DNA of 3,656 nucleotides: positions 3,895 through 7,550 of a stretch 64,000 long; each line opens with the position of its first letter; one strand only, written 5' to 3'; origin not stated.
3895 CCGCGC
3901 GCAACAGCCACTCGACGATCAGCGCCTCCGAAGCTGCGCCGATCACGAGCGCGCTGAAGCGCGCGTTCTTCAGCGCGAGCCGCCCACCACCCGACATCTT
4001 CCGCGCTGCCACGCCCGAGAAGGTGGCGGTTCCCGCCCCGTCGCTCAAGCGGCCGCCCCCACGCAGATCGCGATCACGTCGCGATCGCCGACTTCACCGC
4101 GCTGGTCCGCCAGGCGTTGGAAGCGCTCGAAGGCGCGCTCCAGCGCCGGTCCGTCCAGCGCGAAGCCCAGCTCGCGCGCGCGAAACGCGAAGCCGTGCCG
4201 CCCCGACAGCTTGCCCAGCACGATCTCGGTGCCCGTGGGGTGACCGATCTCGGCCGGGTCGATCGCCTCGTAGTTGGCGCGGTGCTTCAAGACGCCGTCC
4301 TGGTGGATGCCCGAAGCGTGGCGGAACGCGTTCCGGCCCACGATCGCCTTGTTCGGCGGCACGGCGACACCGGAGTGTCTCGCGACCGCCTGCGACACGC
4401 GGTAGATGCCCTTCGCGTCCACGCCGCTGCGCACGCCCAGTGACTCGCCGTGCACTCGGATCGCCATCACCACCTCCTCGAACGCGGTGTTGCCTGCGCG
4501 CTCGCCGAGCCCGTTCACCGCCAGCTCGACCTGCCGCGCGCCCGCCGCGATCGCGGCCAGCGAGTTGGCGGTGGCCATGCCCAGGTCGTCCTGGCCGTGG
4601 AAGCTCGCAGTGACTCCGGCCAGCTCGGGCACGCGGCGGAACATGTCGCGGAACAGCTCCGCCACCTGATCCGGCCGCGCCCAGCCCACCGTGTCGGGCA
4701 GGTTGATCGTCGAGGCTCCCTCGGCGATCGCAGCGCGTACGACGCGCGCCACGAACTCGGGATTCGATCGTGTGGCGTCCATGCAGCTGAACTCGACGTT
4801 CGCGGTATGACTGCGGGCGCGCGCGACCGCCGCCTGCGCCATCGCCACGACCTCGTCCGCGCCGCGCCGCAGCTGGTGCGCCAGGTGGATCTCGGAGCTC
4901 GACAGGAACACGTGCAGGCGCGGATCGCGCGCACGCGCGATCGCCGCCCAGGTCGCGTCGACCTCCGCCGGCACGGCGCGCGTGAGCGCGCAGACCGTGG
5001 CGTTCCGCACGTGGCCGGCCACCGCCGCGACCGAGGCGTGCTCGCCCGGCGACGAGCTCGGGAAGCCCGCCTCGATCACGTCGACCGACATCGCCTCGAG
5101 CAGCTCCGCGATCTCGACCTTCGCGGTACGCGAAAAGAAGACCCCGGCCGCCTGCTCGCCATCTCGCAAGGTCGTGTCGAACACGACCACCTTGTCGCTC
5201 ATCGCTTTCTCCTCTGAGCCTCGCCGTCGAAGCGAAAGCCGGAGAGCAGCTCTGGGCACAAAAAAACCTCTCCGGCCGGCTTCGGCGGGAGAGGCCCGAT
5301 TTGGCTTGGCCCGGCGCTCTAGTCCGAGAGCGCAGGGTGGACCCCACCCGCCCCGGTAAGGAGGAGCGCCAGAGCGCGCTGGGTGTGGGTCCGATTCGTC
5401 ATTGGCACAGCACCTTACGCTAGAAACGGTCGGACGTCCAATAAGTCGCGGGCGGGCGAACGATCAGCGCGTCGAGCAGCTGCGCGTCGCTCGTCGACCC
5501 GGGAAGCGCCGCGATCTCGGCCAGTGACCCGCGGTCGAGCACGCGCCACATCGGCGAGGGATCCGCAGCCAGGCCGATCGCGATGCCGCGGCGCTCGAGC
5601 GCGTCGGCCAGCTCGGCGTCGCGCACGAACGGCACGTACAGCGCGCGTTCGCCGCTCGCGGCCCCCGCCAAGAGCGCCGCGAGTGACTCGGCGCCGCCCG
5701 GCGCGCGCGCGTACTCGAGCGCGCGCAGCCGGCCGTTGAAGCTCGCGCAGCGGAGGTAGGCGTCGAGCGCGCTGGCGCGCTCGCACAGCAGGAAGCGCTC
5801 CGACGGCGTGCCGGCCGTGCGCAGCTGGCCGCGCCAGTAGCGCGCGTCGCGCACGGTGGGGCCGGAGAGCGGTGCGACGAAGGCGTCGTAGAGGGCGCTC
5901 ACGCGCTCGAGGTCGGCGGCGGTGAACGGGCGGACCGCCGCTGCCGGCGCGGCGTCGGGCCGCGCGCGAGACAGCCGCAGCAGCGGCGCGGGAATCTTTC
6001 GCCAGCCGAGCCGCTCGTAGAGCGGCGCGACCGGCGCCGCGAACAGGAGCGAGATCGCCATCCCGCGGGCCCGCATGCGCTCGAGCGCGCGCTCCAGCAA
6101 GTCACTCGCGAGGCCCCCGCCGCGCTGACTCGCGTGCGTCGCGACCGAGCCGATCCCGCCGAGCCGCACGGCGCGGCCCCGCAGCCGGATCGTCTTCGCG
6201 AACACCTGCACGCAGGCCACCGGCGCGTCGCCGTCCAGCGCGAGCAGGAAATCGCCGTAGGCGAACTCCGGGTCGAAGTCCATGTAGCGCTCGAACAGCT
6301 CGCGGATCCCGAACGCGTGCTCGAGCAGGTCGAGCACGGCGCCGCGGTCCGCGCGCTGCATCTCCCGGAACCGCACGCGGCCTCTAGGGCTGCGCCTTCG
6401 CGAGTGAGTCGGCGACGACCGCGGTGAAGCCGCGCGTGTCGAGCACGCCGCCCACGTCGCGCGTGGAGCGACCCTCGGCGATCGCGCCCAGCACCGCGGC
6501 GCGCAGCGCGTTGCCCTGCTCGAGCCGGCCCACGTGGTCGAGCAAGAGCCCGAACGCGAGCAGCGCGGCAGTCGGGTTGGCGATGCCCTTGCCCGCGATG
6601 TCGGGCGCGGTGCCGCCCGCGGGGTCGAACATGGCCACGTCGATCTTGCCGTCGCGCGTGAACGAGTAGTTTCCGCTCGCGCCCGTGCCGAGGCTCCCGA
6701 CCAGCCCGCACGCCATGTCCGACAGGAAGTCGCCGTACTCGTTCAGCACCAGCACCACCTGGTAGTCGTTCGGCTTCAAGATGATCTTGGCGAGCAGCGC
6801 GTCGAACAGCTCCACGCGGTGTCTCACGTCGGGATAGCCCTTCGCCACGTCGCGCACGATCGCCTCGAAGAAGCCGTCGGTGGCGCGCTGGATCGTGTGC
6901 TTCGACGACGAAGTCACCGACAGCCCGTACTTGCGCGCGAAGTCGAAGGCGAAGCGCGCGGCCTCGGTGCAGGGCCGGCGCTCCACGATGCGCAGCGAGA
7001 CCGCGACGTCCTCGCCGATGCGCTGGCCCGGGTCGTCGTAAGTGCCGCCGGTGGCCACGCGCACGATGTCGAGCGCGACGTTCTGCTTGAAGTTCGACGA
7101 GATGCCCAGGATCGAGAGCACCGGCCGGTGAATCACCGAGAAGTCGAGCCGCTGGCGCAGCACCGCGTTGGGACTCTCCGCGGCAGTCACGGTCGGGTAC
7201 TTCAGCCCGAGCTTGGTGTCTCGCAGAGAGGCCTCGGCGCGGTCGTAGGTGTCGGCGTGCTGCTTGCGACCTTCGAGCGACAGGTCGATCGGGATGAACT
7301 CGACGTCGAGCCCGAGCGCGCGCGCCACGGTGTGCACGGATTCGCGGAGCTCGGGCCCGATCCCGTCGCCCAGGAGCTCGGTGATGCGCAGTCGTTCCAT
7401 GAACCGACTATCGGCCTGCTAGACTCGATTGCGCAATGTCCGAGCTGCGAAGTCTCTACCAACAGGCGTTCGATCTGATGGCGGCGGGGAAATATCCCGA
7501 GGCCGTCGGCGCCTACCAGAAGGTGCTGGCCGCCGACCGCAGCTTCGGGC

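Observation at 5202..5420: Candidate leucine-type attenuator upstream of the leuA-like gene: Leu-rich leader ORF plus terminator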

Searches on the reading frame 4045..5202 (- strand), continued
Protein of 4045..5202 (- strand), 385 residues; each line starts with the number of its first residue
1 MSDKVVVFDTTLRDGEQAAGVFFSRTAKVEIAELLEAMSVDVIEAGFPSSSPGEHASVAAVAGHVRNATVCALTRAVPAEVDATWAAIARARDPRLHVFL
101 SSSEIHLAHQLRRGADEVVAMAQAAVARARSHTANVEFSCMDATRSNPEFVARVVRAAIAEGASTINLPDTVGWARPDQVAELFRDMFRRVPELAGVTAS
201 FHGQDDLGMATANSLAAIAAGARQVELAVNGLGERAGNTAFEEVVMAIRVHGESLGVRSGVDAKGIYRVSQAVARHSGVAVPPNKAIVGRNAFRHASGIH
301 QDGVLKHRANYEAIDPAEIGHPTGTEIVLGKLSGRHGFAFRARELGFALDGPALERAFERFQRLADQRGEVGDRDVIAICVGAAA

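Call 37: find_encoding_contigs(protein=P0054, flank=3000, max_places=1)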
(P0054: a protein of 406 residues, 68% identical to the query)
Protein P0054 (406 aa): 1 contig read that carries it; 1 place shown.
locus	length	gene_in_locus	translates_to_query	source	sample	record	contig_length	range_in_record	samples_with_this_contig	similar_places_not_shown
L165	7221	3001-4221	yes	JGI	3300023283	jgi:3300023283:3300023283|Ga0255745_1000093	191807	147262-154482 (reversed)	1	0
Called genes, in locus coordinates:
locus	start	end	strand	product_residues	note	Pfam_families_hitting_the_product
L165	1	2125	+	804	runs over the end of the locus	PF17191:RecG_wedge, PF01336:tRNA_anti-codon (faint), PF00270:DEAD, PF00271:Helicase_C, PF19833:RecG_dom3_C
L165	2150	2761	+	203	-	PF02798:GST_N, PF13417:GST_N_3, PF13409:GST_N_2, PF00043:GST_C, PF13410:GST_C_2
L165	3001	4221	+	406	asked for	PF00682:HMGL-like, PF22617:HCS_D2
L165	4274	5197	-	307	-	PF13489:Methyltransf_23, PF07021:MetW (weak), PF08241:Methyltransf_11, PF08242:Methyltransf_12, PF13649:Methyltransf_25, PF13847:Methyltransf_31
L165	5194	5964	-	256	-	PF13489:Methyltransf_23, PF13847:Methyltransf_31, PF08241:Methyltransf_11, PF08242:Methyltransf_12, PF13649:Methyltransf_25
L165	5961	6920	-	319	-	PF03706:LPG_synthase_TM (weak)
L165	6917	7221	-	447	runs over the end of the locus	PF02366:PMT (weak), PF13231:PMT_2 (weak)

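Call 38: find_encoding_contigs(protein=P0060, flank=3000, max_places=1)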
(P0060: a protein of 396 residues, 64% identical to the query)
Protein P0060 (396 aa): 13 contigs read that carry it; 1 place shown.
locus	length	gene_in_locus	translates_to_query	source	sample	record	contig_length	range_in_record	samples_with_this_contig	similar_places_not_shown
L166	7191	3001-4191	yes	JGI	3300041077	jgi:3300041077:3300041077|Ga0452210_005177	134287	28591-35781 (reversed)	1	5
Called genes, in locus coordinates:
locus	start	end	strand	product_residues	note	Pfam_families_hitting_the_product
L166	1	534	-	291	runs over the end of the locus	-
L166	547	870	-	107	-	PF13432:TPR_16, PF14559:TPR_19, PF13431:TPR_17 (weak), PF00515:TPR_1 (weak), PF07719:TPR_2 (weak), PF13181:TPR_8 (weak), PF13428:TPR_14 (weak), PF13432:TPR_16 (weak), +7 more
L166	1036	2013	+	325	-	PF13527:Acetyltransf_9, PF00583:Acetyltransf_1, PF13508:Acetyltransf_7, PF08445:FR47 (weak)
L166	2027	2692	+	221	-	PF12766:Pyridox_oxase_2, PF01243:PNPOx_N, PF10590:PNP_phzG_C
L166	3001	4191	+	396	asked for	PF00682:HMGL-like, PF22617:HCS_D2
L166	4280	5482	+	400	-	PF00149:Metallophos, PF12850:Metallophos_2 (weak)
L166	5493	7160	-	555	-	PF00108:Thiolase_N, PF00109:ketoacyl-synt, PF22691:Thiolase_C_1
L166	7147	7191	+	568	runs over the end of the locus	PF01343:Peptidase_S49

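Call 39: find_encoding_contigs(protein=P0070, flank=3000, max_places=1)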
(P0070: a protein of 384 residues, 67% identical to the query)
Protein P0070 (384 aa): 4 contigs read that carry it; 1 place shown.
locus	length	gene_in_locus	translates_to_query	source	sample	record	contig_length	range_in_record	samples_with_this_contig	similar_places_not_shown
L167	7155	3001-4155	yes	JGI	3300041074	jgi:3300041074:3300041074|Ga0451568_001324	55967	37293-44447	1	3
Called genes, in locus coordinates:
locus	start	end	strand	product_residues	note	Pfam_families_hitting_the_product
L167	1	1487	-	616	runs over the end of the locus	-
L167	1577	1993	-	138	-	-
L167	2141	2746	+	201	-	PF01965:DJ-1_PfpI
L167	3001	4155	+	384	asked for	PF00682:HMGL-like, PF22617:HCS_D2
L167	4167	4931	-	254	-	PF13489:Methyltransf_23, PF13847:Methyltransf_31, PF08241:Methyltransf_11, PF08242:Methyltransf_12, PF13649:Methyltransf_25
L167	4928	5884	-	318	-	PF03706:LPG_synthase_TM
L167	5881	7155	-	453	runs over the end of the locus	PF02366:PMT (weak), PF13231:PMT_2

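Call 40: find_encoding_contigs(protein=P0116, flank=3000, max_places=1)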
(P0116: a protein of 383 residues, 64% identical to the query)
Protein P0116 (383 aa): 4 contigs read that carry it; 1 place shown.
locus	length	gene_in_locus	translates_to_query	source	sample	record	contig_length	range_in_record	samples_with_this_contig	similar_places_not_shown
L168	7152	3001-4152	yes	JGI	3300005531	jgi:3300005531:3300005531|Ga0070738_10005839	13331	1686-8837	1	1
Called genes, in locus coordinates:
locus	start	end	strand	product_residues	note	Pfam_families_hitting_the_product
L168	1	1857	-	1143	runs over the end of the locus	PF08471:Ribonuc_red_2_N, PF02867:Ribonuc_red_lgC, PF12637:TSCPD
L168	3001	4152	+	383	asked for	PF00682:HMGL-like, PF22617:HCS_D2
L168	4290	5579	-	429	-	PF04055:Radical_SAM, PF06969:HemN_C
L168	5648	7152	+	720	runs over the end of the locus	PF01966:HD, PF13328:HD_4, PF04607:RelA_SpoT, PF02824:TGS, PF19296:RelA_AH, PF28438:RelA_RIS, PF01842:ACT, PF13291:ACT_4, +1 more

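Call 41: find_encoding_contigs(protein=P0120, flank=3000, max_places=1)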
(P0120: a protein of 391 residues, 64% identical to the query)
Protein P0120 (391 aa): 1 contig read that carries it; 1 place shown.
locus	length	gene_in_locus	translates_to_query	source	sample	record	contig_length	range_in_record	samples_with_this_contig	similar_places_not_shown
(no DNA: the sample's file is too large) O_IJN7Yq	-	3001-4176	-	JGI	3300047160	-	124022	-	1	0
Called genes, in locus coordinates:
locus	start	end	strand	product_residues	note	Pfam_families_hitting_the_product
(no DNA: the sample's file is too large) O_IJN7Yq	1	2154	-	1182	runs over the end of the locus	PF08471:Ribonuc_red_2_N, PF02867:Ribonuc_red_lgC, PF12637:TSCPD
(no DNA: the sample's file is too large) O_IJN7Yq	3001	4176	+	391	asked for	PF00682:HMGL-like, PF22617:HCS_D2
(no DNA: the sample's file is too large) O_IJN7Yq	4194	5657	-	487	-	-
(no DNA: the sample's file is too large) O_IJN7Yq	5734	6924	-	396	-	PF04055:Radical_SAM, PF06969:HemN_C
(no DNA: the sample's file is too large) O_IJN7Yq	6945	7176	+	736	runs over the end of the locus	PF13328:HD_4, PF01966:HD, PF04607:RelA_SpoT, PF02824:TGS, PF19296:RelA_AH, PF28438:RelA_RIS, PF01842:ACT, PF13291:ACT_4, +1 more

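Call 66: search_solved_structures(query=window:4045-5202:-, max_evalue=1e-20)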
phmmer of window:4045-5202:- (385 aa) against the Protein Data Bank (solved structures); distinct sequences matched with E-value up to 1e-20: 10.
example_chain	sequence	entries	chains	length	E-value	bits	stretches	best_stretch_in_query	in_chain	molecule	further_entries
3rmj_A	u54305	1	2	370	2.8e-100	339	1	2-362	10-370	2-isopropylmalate synthase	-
3eeg_A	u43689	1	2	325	2.1e-89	303.2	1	3-318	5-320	2-isopropylmalate synthase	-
6e1j_A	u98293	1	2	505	4.7e-87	295.5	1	5-379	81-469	2-isopropylmalate synthase, A genome specific 1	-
3ewb_X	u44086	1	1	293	1.1e-68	235.2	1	4-285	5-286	2-isopropylmalate synthase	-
6ktq_A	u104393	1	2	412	2.9e-54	187.7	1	4-360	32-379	Homocitrate synthase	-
4ov4_A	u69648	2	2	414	5.2e-50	173.7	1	6-378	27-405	2-isopropylmalate synthase | isopropylmalate synthase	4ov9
3a9i_A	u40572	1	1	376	3.2e-37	131.6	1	7-370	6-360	Homocitrate synthase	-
2ztj_A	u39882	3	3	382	3.4e-37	131.6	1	7-370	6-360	Homocitrate synthase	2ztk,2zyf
3ble_A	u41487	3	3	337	3.9e-32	114.9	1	4-316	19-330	Citramalate synthase from Leptospira interrogans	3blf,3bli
3ivs_A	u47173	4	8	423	4.4e-31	111.4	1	7-369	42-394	Homocitrate synthase, mitochondrial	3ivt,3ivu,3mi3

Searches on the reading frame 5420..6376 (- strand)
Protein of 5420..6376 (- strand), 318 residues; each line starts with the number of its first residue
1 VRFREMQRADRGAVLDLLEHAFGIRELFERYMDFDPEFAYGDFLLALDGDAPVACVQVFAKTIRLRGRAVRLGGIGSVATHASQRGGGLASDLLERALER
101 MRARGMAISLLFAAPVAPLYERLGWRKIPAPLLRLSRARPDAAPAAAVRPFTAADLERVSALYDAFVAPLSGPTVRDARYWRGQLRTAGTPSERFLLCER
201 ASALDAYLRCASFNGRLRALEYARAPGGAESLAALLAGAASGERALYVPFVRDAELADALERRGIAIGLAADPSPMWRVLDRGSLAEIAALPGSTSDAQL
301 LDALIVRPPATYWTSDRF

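Call 8: search_protein_families(library=pfam, proteins=[window:5420-6376:-], max_evalue=0.001)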
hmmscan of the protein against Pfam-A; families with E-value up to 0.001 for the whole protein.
window:5420-6376:- (318 aa): 4 families
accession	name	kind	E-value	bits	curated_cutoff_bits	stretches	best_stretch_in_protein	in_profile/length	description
PF13527.13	Acetyltransf_9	-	3.6e-23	82.4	25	1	3-127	2-126/127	Acetyltransferase (GNAT) domain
PF00583.31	Acetyltransf_1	-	1.9e-08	35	20.7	1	28-125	18-116/116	Acetyltransferase (GNAT) family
PF13508.13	Acetyltransf_7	-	2.3e-07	31.5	27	1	41-126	3-83/84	Acetyltransferase (GNAT) domain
PF08445.16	FR47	-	0.00082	19.7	22.1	0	72-128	21-80/86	FR47-like protein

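Call 15: search_protein_families(library=ncbifam, proteins=[window:5420-6376:-], max_evalue=0.00001)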
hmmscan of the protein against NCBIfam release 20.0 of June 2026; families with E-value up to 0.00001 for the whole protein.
window:5420-6376:- (318 aa): 1 family
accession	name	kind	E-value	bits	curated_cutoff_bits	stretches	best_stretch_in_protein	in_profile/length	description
NF002367.0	PRK01346.1-4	subfamily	1.4e-08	34.2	259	1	2-187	6-199/411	hypothetical protein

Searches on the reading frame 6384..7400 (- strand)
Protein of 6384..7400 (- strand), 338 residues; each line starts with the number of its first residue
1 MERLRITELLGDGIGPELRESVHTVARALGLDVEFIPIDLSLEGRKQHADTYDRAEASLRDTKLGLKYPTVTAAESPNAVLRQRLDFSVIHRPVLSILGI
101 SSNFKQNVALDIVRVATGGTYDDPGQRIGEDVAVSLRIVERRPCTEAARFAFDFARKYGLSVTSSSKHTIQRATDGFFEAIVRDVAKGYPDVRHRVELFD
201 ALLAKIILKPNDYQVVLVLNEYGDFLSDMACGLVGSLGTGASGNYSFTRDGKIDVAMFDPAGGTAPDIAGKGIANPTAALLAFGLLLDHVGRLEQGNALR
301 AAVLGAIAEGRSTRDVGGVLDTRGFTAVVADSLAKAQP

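Call 8: search_protein_families(library=pfam, proteins=[window:6384-7400:-], max_evalue=0.001)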
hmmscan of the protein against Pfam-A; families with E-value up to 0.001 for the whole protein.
window:6384-7400:- (338 aa): 1 family
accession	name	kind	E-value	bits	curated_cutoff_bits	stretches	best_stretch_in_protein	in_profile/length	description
PF00180.25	Iso_dh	-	5.6e-51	174.3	27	1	6-323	2-342/348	Isocitrate/isopropylmalate dehydrogenase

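Call 15: search_protein_families(library=ncbifam, proteins=[window:6384-7400:-], max_evalue=0.00001)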
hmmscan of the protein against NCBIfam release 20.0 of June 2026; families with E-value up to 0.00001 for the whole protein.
window:6384-7400:- (338 aa): 17 families
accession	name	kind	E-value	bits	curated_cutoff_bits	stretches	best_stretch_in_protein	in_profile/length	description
NF006529.0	PRK08997.1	equivalog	1.6e-57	195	510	1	3-332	3-334/335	isocitrate dehydrogenase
TIGR00175.1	mito_nad_idh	equivalog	2.8e-57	194.4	432.4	1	3-331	3-332/334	isocitrate dehydrogenase (NAD(+))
TIGR02088.1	LEU3_arch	subfamily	4.7e-57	193.7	409.8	1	10-328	5-322/324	isopropylmalate/isohomocitrate dehydrogenases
NF006673.0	PRK09222.1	equivalog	5.6e-54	183.9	509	1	3-316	4-318/482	NADP-dependent isocitrate dehydrogenase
NF040626.1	AksF2_Meth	equivalog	1.7e-52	178.7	540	1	5-333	3-330/333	homoisocitrate dehydrogenase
NF006048.0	PRK08194.1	equivalog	5.5e-46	157.3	501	1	81-334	95-350/352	tartrate dehydrogenase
TIGR02924.1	ICDH_alpha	equivalog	2.6e-45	155.4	561.35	1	6-316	3-314/473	isocitrate dehydrogenase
TIGR02089.1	TTC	equivalog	5.1e-45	153.9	470.4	1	81-332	95-351/352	tartrate dehydrogenase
NF040619.1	AksF_Meth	equivalog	5.8e-42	144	500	1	8-325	6-339/343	homoisocitrate dehydrogenase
NF040855.1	iso_homocit_dh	equivalog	5.2e-39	134.5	680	1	5-327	3-313/345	isocitrate--homoisocitrate dehydrogenase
NF002898.0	PRK03437.1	equivalog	9e-38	130.4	393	1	5-314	6-335/347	3-isopropylmalate dehydrogenase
TIGR00169.1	leuB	equivalog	7.5e-30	104.1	353.2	1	99-331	116-347/349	3-isopropylmalate dehydrogenase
NF005036.0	PRK06451.1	equivalog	3.5e-22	78.7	484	1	198-325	274-395/412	NADP-dependent isocitrate dehydrogenase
TIGR00183.1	prok_nadp_idh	equivalog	2e-21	76.3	567.3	1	197-322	280-399/417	isocitrate dehydrogenase (NADP(+))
NF005425.0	PRK07006.1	equivalog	1.6e-20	73.2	490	1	199-321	282-398/416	NADP-dependent isocitrate dehydrogenase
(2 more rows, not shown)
